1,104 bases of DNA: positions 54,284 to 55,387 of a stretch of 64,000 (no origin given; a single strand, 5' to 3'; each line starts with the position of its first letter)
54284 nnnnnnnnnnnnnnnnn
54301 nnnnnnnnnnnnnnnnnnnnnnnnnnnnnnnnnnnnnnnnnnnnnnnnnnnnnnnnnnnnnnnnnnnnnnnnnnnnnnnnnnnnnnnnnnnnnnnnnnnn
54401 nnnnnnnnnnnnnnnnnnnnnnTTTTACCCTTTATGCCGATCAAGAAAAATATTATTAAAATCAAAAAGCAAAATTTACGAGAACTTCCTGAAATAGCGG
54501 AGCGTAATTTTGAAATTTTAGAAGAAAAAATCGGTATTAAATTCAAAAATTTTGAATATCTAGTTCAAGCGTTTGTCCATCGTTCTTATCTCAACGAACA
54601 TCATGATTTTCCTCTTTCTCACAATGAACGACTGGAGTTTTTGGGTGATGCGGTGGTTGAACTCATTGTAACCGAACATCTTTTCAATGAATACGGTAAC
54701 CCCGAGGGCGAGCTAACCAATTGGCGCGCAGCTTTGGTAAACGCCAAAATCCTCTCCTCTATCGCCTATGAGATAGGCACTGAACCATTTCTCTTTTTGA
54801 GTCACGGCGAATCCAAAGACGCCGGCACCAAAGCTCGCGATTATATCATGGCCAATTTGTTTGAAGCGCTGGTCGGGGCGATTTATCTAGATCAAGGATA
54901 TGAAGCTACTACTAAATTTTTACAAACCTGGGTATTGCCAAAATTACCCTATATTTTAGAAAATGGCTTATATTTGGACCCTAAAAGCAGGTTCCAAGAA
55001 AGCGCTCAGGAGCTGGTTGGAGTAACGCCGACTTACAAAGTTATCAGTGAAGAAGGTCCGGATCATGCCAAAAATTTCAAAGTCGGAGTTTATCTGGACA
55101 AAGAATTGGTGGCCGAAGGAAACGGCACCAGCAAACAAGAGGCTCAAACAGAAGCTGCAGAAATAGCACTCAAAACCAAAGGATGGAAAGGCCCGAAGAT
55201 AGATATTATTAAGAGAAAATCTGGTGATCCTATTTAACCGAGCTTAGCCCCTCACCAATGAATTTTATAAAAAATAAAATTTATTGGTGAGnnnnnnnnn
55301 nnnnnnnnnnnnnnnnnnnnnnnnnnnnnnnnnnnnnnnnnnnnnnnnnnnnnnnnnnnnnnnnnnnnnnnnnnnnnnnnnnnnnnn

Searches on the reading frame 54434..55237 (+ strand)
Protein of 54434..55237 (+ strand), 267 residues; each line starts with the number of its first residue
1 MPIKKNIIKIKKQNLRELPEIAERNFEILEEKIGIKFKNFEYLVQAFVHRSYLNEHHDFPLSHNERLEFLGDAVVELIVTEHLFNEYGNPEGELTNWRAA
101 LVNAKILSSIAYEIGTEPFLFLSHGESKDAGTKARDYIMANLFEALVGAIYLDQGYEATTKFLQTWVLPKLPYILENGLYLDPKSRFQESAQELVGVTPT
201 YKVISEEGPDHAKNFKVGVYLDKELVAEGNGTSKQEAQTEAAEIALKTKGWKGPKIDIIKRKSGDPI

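Call 52: search_protein_families(library=pfam, proteins=[window:54434-55237:+], max_evalue=0.001)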
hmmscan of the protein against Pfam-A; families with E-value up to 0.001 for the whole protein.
window:54434-55237:+ (267 aa): 4 families
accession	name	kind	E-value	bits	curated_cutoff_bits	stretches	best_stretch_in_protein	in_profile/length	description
PF14622.11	Ribonucleas_3_3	-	7.4e-35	120.4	35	1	41-170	3-127/128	Ribonuclease-III-like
PF00636.31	Ribonuclease_3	-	7e-26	91.4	27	1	65-155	1-102/102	Ribonuclease III domain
PF00035.32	dsrm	-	2.9e-14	53.8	23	1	183-247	1-64/66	Double-stranded RNA binding motif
PF22935.1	RM44_endonuclase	-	2.2e-05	25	27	1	36-150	16-139/139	Large ribosomal subunit protein mL44, endonuclease domain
